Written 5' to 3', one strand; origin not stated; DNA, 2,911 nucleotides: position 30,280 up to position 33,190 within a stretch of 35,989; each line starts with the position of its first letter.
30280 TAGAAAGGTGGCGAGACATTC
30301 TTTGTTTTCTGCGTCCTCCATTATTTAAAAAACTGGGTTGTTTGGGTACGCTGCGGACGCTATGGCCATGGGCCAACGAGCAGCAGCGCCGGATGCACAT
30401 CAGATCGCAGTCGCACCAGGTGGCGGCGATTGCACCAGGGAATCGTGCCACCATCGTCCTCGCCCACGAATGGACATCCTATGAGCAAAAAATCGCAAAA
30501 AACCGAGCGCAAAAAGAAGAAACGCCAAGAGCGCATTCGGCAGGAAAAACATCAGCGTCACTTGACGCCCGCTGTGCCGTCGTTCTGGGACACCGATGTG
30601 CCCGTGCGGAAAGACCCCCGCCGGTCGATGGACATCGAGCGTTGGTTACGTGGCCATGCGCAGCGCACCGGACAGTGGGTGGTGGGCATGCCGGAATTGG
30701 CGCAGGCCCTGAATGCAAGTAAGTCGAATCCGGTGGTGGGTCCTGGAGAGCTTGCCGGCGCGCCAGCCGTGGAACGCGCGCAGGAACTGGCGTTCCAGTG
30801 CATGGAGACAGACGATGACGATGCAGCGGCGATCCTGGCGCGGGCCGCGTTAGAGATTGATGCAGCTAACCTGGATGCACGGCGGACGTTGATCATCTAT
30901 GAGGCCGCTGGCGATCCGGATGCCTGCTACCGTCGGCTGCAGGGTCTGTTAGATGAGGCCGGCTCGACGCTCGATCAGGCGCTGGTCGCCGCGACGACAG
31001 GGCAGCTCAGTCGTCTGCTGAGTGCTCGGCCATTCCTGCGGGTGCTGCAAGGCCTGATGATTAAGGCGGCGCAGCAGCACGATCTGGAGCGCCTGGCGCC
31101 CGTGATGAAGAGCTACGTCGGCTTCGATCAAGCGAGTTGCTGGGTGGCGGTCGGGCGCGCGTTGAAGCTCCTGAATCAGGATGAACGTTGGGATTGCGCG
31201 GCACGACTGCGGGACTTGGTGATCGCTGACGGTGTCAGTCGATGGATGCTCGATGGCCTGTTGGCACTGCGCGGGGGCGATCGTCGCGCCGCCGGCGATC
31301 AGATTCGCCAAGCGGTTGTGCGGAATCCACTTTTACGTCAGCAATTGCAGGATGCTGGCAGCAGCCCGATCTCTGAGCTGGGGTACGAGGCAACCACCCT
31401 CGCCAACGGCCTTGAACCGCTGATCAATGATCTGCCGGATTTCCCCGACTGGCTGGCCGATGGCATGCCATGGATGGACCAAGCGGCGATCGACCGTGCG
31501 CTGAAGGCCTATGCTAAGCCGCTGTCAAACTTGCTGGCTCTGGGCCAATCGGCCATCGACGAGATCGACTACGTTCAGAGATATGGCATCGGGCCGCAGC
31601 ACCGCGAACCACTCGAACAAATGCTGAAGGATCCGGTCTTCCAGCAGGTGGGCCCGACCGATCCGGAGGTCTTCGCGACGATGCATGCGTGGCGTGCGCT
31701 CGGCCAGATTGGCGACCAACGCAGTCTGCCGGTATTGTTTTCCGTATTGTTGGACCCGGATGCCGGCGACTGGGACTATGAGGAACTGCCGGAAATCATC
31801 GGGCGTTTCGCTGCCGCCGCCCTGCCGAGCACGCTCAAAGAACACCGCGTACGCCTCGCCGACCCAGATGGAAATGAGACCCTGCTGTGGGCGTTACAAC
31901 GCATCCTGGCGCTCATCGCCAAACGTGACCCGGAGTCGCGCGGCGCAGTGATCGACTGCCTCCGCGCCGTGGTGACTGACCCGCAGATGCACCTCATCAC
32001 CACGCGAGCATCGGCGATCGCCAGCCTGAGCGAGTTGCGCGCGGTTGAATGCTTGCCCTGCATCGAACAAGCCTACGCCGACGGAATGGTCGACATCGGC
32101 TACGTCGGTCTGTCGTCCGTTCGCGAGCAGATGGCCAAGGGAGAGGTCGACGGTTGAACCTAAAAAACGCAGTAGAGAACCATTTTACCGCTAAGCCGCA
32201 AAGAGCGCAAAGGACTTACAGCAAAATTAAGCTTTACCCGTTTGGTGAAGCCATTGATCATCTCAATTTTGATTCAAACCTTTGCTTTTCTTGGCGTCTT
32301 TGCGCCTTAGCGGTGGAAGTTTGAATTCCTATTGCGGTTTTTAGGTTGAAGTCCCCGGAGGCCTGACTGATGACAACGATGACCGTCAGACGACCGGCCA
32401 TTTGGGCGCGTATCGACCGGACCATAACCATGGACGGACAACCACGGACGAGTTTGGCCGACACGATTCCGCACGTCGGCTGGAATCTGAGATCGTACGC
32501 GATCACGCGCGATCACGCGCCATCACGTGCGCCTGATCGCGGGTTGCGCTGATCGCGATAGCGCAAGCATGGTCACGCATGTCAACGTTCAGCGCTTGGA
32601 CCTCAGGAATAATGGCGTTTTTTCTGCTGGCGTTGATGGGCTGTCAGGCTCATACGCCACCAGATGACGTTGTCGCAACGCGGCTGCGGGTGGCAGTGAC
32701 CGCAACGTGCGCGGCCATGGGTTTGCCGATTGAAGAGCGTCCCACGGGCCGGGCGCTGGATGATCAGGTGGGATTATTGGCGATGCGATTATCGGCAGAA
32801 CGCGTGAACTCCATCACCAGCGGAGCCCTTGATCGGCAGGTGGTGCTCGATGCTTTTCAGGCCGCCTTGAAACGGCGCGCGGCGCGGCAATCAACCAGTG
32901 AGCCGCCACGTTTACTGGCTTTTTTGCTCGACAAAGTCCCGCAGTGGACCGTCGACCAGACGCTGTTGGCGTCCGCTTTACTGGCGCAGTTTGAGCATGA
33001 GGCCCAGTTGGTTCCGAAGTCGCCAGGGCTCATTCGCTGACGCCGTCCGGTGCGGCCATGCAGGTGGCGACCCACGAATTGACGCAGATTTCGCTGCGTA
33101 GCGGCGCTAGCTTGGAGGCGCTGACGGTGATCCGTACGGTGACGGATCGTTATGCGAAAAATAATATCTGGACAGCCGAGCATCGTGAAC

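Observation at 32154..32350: The element lands exactly on TGA stop codons and duplicates a 5-bp target that contains the TGA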

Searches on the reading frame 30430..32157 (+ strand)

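Call 12: search_protein_families(library=pfam, proteins=[window:30430-32157:+])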
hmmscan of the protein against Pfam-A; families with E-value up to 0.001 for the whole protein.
window:30430-32157:+ (575 aa): 1 family
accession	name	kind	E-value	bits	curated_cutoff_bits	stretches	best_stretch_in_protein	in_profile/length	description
PF13646.12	HEAT_2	-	2.2e-06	28.3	27.7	0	410-445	41-76/88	HEAT repeats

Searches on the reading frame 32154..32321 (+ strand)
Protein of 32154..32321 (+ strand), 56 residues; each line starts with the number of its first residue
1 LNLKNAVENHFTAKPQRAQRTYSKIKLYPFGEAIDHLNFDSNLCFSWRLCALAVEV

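Call 26: find_homologous_proteins(query=A2, max_evalue=0.01)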
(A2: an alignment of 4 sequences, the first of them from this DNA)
Query A2 (4 sequences) (56 aa, profile of the alignment): 31 proteins with E <= 0.01 among 37 candidates.
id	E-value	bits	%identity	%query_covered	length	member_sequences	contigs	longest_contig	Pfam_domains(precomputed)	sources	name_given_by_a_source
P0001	2.7e-30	122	84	100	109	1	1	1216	-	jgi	jgi:hypothetical protein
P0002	6.0e-28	114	88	100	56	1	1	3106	-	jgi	jgi:apolipoprotein N-acyltransferase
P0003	7.5e-28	114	62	89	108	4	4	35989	-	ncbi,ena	-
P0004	9.1e-27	110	63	91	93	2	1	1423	-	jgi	jgi:hypothetical protein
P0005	4.1e-26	108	60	89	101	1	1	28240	-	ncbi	-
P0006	2.8e-25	106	77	100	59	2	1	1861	-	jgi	jgi:hypothetical protein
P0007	5.0e-25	105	91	82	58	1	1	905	-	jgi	jgi:apolipoprotein N-acyltransferase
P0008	9.5e-25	104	80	100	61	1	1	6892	-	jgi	jgi:hypothetical protein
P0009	4.4e-24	102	80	100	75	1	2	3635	-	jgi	jgi:hypothetical protein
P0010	4.7e-24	102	70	82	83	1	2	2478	-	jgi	jgi:hypothetical protein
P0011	3.1e-23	99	59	91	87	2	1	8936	-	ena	-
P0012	2.4e-21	93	71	100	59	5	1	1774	-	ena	-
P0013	2.5e-21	93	72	96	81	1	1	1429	-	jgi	jgi:hypothetical protein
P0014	2.5e-21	93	76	100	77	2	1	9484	-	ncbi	-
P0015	3.7e-21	92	63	82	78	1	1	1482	-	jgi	jgi:hypothetical protein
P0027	3.2e-16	77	57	88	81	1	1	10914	-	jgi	jgi:hypothetical protein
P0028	1.6e-15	74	74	70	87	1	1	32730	-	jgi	jgi:hypothetical protein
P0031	2.7e-4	38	30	66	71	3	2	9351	-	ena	-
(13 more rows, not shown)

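Call 27: find_encoding_contigs(protein=P0005, flank=10000, max_places=10)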
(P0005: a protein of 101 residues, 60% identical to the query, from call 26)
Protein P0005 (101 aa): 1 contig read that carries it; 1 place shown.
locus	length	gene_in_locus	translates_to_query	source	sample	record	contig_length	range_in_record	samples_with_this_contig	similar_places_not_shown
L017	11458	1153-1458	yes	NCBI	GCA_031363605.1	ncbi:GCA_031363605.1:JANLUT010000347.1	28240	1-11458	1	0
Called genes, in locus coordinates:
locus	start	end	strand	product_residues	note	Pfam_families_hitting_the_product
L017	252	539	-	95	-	PF13443:HTH_26 (weak)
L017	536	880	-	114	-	PF05973:Gp49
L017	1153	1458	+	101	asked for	-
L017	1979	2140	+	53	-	-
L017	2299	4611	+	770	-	PF19335:HMBD, PF00122:E1-E2_ATPase, PF00702:Hydrolase, PF08282:Hydrolase_3 (weak)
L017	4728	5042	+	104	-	-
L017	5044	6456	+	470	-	PF02321:OEP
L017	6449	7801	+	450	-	PF07732:Cu-oxidase_3, PF00394:Cu-oxidase (weak), PF07731:Cu-oxidase_2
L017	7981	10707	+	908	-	PF00690:Cation_ATPase_N, PF00122:E1-E2_ATPase, PF13246:Cation_ATPase, PF00702:Hydrolase, PF00689:Cation_ATPase_C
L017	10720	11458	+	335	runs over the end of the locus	PF00389:2-Hacid_dh, PF02826:2-Hacid_dh_C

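Call 28: find_encoding_contigs(protein=P0028, flank=10000, max_places=10)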
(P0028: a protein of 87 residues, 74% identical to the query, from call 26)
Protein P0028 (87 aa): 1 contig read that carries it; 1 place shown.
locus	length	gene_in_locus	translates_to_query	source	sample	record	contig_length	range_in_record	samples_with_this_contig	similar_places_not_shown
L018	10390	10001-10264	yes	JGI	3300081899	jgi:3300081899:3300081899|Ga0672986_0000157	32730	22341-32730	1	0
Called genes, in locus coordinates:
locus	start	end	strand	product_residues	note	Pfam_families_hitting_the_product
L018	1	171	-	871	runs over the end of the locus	PF04932:Wzy_C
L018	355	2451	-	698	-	PF02706:Wzz (weak), PF06564:CBP_BcsQ (faint), PF09140:MipZ, PF10609:ParA, PF13614:AAA_31, PF01656:CbiA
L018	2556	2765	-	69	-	-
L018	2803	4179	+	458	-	PF07963:N_methyl (weak)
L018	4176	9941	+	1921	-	-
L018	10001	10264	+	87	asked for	-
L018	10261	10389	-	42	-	?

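Call 36: find_encoding_contigs(protein=P0003, flank=10000, max_places=10)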
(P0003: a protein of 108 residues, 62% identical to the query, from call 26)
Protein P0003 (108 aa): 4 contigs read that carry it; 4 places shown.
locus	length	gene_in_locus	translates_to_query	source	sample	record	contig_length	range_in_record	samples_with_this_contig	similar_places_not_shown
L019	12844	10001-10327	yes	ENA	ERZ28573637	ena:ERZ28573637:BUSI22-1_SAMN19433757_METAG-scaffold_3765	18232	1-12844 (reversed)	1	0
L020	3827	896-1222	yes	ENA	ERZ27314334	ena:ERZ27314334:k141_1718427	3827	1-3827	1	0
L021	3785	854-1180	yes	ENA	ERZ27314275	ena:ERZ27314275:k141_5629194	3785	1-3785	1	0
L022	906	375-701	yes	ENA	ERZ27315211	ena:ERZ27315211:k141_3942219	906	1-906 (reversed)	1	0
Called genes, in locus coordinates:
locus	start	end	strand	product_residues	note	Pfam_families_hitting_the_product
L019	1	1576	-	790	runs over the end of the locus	PF20601:DUF6797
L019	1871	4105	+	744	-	PF20601:DUF6797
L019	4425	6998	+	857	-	PF00801:PKD (faint), PF22352:K319L-like_PKD, PF17936:Big_6 (weak), PF19077:Big_13 (weak)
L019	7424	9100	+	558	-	PF13646:HEAT_2 (faint)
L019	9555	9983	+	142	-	-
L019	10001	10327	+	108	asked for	-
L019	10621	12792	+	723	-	PF01694:Rhomboid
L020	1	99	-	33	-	?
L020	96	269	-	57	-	-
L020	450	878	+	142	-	-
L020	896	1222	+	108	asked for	-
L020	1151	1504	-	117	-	-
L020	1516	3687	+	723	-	PF01694:Rhomboid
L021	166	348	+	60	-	-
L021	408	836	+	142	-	-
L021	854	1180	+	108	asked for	-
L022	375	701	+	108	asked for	-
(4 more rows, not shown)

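Call 38: find_encoding_contigs(protein=P0027, flank=10000, max_places=10)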
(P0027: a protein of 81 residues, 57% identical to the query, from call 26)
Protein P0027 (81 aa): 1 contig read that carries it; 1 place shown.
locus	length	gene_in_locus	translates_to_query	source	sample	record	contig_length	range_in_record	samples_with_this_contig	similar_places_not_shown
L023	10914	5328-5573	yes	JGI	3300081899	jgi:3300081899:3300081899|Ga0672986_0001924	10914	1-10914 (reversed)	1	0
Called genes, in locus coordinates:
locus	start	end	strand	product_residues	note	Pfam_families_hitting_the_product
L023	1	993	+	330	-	?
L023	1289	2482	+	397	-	PF13173:AAA_14, PF13635:DUF4143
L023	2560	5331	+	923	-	PF12705:PDDEXK_1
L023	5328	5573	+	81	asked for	-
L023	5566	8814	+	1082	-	PF00580:UvrD-helicase, PF13245:AAA_19 (weak), PF13361:UvrD_C, PF13538:UvrD_C_2 (weak)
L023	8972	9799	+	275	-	PF03994:DUF350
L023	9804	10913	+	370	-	?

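Call 39: find_encoding_contigs(protein=P0014, flank=10000, max_places=10)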
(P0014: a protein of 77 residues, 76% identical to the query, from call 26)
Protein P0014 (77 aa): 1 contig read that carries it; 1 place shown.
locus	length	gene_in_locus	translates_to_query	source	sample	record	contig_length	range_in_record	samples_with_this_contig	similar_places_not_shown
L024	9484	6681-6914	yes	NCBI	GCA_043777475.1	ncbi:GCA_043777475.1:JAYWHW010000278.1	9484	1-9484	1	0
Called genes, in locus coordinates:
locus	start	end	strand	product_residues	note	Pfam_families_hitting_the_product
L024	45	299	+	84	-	-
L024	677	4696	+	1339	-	PF08447:PAS_3, PF00989:PAS, PF08448:PAS_4, PF08447:PAS_3, PF13426:PAS_9 (weak), PF00512:HisKA, PF02518:HATPase_c, PF00072:Response_reg, +1 more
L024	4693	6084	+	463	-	PF00072:Response_reg, PF07728:AAA_5 (faint), PF00158:Sigma54_activat, PF14532:Sigma54_activ_2, PF25601:AAA_lid_14, PF02954:HTH_8 (weak)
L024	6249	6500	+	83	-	-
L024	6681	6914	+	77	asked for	-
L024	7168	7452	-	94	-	PF00072:Response_reg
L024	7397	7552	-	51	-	-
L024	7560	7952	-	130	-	PF00072:Response_reg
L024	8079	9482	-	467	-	?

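Call 40: find_encoding_contigs(protein=P0011, flank=10000, max_places=10)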
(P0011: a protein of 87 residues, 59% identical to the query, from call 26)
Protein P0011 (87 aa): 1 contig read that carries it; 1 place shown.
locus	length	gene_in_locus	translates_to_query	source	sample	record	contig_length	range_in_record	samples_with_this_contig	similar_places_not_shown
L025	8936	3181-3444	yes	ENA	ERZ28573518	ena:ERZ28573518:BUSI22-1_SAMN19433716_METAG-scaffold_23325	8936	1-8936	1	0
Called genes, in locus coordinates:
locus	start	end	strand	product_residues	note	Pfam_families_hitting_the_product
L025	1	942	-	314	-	?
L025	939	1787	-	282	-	-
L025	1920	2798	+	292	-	PF25084:LbH_EIF2B (faint), PF25087:GMPPB_C (weak), PF00132:Hexapep, PF13720:Acetyltransf_11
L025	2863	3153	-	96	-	-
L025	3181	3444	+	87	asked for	-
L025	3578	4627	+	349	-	PF00044:Gp_dh_N, PF02800:Gp_dh_C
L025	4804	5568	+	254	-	PF01182:Glucosamine_iso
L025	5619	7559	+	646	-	PF16314:DUF4954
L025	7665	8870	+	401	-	PF00291:PALP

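Call 55: find_encoding_contigs(protein=P0002, flank=10000, max_places=10)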
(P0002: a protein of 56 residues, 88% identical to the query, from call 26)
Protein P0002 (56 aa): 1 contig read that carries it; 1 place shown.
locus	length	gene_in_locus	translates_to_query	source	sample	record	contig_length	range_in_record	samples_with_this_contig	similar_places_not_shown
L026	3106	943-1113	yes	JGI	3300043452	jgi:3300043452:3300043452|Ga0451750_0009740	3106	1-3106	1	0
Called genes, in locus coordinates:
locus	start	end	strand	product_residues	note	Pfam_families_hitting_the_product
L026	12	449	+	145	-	-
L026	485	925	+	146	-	-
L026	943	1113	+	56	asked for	-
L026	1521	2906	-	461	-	PF16116:DUF4832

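Call 56: find_encoding_contigs(protein=P0008, flank=10000, max_places=10)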
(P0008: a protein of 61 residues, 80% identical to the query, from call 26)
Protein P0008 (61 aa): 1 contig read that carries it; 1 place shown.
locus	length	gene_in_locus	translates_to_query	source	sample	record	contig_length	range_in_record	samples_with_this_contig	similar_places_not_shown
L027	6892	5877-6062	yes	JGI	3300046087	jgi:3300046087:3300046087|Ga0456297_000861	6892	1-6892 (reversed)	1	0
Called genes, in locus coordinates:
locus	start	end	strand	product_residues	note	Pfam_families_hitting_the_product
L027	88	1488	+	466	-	PF13173:AAA_14, PF13635:DUF4143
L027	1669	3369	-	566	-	PF01420:Methylase_S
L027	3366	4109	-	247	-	PF17761:DUF1016_N, PF06250:YhcG_C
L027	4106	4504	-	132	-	PF17761:DUF1016_N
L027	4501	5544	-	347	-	PF02384:N6_Mtase, PF01170:UPF0020 (weak), PF07669:Eco57I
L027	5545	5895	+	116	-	-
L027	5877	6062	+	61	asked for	-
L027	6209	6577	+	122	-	PF01610:DDE_Tnp_ISL3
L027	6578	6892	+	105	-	?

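Call 85: find_encoding_contigs(protein=P0031, flank=10000, max_places=10)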
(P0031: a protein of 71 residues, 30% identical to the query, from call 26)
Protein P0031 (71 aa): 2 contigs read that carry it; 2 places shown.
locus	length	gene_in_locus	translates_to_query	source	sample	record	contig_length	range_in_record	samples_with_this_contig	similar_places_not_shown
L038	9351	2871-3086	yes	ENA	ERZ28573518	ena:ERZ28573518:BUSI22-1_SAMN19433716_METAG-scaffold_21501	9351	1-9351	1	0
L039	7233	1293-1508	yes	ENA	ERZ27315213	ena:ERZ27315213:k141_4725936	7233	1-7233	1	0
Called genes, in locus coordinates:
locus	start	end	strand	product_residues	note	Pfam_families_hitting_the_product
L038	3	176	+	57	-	?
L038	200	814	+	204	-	PF05724:TPMT (weak), PF01209:Ubie_methyltran (weak), PF13847:Methyltransf_31, PF08241:Methyltransf_11, PF08242:Methyltransf_12, PF13649:Methyltransf_25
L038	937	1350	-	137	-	PF06491:Disulph_isomer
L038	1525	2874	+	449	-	PF13660:DUF4147, PF05161:MOFRL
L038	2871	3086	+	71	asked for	-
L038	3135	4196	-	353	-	PF01075:Glyco_transf_9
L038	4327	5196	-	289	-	PF01467:CTP_transf_like, PF06574:FAD_syn, PF01687:Flavokinase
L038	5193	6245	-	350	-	-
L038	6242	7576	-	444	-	-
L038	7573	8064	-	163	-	-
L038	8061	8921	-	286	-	PF00005:ABC_tran, PF13304:AAA_21 (weak)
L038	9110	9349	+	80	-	?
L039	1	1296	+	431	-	?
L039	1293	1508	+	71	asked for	-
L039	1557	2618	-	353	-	PF01075:Glyco_transf_9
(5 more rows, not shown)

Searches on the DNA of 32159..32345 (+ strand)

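Call 62: search_dna_similar(query=window:32159-32345:+, collection=plasmids, mode=distant, max_evalue=0.01, max_rows=15)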
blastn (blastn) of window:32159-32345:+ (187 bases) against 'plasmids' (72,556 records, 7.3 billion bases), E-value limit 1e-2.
No match.

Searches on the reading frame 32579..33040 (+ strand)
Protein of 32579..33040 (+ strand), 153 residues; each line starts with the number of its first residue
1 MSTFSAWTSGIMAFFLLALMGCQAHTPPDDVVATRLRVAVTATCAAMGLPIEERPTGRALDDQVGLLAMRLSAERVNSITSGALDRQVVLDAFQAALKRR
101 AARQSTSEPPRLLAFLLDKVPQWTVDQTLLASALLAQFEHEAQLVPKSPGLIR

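Call 12: search_protein_families(library=pfam, proteins=[window:32579-33040:+])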
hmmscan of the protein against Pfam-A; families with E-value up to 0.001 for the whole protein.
window:32579-33040:+ (153 aa): 0 families

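Call 35: find_encoding_contigs(protein=window:32579-33040:+, flank=10000, max_places=10)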
Protein window:32579-33040:+ (153 aa): no gene with exactly this product is on record in the collection.
